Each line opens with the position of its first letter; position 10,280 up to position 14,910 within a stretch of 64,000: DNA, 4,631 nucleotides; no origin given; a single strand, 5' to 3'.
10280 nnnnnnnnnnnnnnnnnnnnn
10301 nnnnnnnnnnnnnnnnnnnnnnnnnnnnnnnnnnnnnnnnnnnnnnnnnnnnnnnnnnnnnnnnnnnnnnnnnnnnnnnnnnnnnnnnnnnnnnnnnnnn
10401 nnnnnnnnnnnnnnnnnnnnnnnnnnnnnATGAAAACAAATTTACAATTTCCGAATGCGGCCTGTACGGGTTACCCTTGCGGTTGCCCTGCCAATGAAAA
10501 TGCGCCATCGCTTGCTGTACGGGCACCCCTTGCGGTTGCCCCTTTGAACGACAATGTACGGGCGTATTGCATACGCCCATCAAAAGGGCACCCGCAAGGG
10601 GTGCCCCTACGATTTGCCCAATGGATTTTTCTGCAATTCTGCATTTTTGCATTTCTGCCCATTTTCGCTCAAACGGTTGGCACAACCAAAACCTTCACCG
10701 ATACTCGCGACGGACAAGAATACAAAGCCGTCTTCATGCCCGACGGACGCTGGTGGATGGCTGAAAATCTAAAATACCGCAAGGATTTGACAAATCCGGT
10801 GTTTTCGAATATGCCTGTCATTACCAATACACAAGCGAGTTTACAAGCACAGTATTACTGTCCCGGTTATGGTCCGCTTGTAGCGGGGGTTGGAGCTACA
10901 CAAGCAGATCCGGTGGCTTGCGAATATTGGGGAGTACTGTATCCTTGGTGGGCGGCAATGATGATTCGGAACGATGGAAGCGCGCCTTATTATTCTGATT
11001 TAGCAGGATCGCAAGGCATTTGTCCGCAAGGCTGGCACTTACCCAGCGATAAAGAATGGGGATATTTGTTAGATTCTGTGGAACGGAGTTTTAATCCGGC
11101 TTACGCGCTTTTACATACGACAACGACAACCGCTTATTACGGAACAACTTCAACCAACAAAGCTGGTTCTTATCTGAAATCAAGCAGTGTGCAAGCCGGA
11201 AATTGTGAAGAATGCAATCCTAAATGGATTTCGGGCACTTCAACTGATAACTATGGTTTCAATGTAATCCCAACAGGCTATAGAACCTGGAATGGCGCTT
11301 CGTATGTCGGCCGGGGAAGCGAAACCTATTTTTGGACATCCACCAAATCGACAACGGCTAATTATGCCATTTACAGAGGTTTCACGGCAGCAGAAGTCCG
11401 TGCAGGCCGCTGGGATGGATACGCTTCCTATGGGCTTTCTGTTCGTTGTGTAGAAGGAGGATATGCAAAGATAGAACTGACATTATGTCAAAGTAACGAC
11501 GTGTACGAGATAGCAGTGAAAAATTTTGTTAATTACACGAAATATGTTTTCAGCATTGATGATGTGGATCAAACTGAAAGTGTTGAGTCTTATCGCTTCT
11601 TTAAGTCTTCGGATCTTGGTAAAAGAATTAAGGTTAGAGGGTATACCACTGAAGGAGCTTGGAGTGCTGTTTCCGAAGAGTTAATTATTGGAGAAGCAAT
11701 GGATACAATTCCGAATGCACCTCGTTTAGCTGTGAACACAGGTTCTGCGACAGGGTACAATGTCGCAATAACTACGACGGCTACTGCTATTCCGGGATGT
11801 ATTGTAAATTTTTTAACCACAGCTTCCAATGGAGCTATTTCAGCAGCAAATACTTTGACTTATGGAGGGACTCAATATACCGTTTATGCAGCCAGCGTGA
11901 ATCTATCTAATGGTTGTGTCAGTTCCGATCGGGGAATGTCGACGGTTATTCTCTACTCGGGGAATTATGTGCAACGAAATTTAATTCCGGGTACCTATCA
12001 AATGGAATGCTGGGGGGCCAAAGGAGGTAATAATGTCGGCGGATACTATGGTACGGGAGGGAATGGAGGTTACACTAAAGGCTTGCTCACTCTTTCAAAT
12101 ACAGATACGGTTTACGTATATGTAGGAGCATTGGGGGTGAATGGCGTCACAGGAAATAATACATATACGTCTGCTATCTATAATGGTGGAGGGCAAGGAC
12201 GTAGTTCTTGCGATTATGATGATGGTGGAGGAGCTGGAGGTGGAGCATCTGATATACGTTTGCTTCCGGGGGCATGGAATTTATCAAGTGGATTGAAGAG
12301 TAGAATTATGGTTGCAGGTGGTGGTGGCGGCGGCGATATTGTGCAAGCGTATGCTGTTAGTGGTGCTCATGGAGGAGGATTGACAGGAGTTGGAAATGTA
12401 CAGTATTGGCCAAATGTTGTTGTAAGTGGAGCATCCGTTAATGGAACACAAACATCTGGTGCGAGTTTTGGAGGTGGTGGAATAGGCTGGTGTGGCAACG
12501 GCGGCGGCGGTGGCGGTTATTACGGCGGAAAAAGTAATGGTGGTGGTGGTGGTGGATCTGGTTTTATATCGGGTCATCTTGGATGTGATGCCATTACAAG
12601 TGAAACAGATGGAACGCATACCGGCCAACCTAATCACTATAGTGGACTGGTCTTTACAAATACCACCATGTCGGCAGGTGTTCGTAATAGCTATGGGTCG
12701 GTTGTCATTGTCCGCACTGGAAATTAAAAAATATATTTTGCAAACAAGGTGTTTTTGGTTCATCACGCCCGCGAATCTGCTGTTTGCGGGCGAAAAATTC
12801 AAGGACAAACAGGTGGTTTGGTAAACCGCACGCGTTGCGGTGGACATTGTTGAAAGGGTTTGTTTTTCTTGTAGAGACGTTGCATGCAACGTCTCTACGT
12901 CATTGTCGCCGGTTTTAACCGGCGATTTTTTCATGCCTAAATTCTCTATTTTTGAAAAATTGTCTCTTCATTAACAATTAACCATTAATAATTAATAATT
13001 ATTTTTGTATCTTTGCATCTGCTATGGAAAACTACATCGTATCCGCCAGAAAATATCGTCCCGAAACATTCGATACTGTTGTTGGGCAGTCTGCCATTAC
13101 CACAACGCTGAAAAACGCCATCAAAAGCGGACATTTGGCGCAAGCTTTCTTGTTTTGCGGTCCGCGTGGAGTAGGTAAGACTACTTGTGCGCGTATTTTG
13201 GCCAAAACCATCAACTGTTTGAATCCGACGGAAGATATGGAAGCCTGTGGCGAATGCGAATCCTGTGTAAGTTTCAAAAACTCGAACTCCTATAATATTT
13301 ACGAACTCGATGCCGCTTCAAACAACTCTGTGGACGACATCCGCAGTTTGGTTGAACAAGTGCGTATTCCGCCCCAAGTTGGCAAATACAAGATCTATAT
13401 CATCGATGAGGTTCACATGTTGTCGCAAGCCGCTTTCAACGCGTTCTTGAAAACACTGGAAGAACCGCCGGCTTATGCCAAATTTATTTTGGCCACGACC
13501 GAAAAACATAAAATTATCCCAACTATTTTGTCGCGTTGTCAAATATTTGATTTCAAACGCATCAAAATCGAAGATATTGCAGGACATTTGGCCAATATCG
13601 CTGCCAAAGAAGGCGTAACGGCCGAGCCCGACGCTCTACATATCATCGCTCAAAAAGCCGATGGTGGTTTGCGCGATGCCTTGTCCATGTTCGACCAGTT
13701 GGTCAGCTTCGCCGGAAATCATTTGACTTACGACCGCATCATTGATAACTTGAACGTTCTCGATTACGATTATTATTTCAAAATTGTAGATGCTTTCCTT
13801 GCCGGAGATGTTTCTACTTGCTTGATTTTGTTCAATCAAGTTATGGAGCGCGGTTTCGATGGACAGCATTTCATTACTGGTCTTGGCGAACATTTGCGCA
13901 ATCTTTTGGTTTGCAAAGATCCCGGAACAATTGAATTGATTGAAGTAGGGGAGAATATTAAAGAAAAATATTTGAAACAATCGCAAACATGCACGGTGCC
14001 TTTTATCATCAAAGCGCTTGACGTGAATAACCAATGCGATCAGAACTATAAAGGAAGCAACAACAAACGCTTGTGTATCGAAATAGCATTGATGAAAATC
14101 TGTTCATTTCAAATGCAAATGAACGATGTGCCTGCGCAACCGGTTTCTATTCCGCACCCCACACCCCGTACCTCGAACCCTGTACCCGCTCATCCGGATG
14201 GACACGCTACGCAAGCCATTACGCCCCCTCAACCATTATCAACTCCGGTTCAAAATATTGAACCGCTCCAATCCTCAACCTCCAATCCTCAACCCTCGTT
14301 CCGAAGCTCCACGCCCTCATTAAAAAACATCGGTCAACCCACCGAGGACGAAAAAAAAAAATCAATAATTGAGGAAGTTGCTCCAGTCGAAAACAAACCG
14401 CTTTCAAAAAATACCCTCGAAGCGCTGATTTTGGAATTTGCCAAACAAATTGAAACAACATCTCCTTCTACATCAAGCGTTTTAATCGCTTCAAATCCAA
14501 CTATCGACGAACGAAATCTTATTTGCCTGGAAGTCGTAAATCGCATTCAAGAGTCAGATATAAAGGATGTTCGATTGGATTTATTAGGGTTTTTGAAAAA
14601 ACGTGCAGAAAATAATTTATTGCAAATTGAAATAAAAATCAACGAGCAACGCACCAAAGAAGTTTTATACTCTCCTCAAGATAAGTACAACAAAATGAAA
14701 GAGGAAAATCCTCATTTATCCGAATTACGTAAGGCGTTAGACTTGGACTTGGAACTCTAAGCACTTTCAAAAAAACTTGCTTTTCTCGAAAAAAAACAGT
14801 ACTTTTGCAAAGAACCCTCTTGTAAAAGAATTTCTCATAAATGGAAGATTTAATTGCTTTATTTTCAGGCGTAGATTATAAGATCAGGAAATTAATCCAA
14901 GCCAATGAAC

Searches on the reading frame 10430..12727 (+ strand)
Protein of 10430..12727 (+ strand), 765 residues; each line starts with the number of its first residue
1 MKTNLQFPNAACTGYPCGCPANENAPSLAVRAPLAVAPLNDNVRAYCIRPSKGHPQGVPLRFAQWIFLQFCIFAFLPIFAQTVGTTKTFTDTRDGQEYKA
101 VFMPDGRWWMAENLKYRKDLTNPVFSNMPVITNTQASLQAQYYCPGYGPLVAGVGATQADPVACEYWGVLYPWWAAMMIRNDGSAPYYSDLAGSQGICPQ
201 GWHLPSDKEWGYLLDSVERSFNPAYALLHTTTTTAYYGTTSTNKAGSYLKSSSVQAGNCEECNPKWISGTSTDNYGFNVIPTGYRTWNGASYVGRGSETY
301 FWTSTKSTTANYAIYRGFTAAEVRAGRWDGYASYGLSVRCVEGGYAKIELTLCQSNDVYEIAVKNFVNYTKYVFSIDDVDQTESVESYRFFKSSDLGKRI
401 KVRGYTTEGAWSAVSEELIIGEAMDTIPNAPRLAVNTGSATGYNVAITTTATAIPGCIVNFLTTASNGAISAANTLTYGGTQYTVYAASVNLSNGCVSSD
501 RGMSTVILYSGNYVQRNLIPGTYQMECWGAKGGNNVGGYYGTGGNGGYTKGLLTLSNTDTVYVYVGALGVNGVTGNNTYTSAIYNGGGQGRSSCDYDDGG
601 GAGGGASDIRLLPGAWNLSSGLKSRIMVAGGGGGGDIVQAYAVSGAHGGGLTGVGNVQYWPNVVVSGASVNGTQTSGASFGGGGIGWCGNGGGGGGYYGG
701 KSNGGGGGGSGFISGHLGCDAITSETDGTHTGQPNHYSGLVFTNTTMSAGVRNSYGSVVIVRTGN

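Call 10: search_protein_families(library=pfam, proteins=[window:10430-12727:+], max_evalue=0.01)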
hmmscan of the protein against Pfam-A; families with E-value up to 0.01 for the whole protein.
window:10430-12727:+ (765 aa): 2 families
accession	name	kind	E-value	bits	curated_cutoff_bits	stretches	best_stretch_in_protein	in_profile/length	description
PF12810.13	ALK_LTK_GRD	-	3.9e-39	135.5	24.5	1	517-753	4-233/243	ALK/LTK, Glycine-rich domain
PF09603.15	Fib_succ_major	-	2.1e-22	80.8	33.9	1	106-341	5-186/187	Fibrobacter succinogenes major domain (Fib_succ_major)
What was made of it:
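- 10430..12727 (+): FISUMP plus ALK_LTK_GRD gene (paralogue 1). call 10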

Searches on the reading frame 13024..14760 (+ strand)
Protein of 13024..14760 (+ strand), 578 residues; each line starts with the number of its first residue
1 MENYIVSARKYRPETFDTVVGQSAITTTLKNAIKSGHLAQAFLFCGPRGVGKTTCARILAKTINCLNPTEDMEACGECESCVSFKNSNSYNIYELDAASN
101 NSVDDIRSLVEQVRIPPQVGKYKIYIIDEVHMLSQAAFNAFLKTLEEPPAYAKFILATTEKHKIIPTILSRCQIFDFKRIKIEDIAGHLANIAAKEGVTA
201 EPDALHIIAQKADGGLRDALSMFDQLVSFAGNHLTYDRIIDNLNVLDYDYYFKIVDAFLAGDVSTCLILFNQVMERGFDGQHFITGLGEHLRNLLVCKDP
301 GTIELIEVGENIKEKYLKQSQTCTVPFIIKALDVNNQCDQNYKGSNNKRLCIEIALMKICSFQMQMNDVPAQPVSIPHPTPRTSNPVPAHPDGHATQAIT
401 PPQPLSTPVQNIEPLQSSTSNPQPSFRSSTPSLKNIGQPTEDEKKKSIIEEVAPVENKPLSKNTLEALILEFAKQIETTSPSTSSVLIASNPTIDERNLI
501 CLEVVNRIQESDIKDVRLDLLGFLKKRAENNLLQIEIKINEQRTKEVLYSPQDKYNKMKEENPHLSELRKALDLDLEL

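Call 10: search_protein_families(library=pfam, proteins=[window:13024-14760:+], max_evalue=0.01)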
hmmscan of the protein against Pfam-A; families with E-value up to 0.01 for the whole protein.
window:13024-14760:+ (578 aa): 16 families
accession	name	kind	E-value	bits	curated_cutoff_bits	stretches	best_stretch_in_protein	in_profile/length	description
PF13177.12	DNA_pol3_delta2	-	1.4e-45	155.6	27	1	22-180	2-160/161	DNA polymerase III, delta subunit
PF22608.2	DNAX_ATPase_lid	-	1e-14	54.5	27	1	185-231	2-48/49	DNA polymerase III clamp loader subunit, ATPase lid domain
PF00004.35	AAA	-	2.6e-11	44.5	21.2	1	43-174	2-125/131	ATPase family associated with various cellular activities (AAA)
PF05496.18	RuvB_N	-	3.7e-07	30.5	27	1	12-64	2-58/159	Holliday junction DNA helicase RuvB P-loop domain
PF12169.13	DNA_pol3_gamma3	-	4.3e-07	30.2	24.4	1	245-362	12-130/143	DNA polymerase III subunits gamma and tau domain III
PF21960.2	RCF1-5-like_lid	-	1.6e-06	28.4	27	1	189-223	3-38/43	RCF1/5-like, AAA+ ATPase lid domain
PF13401.12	AAA_22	-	8.4e-06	26.6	27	1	40-158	6-122/130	AAA domain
PF13173.12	AAA_14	-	5.8e-05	23.5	27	1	41-159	4-98/129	AAA domain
PF07728.20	AAA_5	-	6.9e-05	23.3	22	1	42-147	2-92/139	AAA domain (dynein-related subfamily)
PF03215.21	Rad17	-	0.00049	20.5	23.8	1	10-70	12-81/186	Rad17 P-loop domain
PF13604.12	AAA_30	-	0.00052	20.2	27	1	31-147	12-114/191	AAA domain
PF01078.27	Mg_chelatase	-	0.0019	18.1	20.3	1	16-75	2-58/207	Magnesium chelatase, subunit ChlI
PF25361.1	AAA_lid_RFC1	-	0.0043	16.9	34.9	0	183-237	2-55/59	RFC1-like, AAA+ ATPase lid domain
PF07724.20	AAA_2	-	0.0051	17.3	27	0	41-147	5-101/166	AAA domain (Cdc48 subfamily)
PF06068.19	TIP49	-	0.0073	15.9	23.8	0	18-65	25-76/347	TIP49 P-loop domain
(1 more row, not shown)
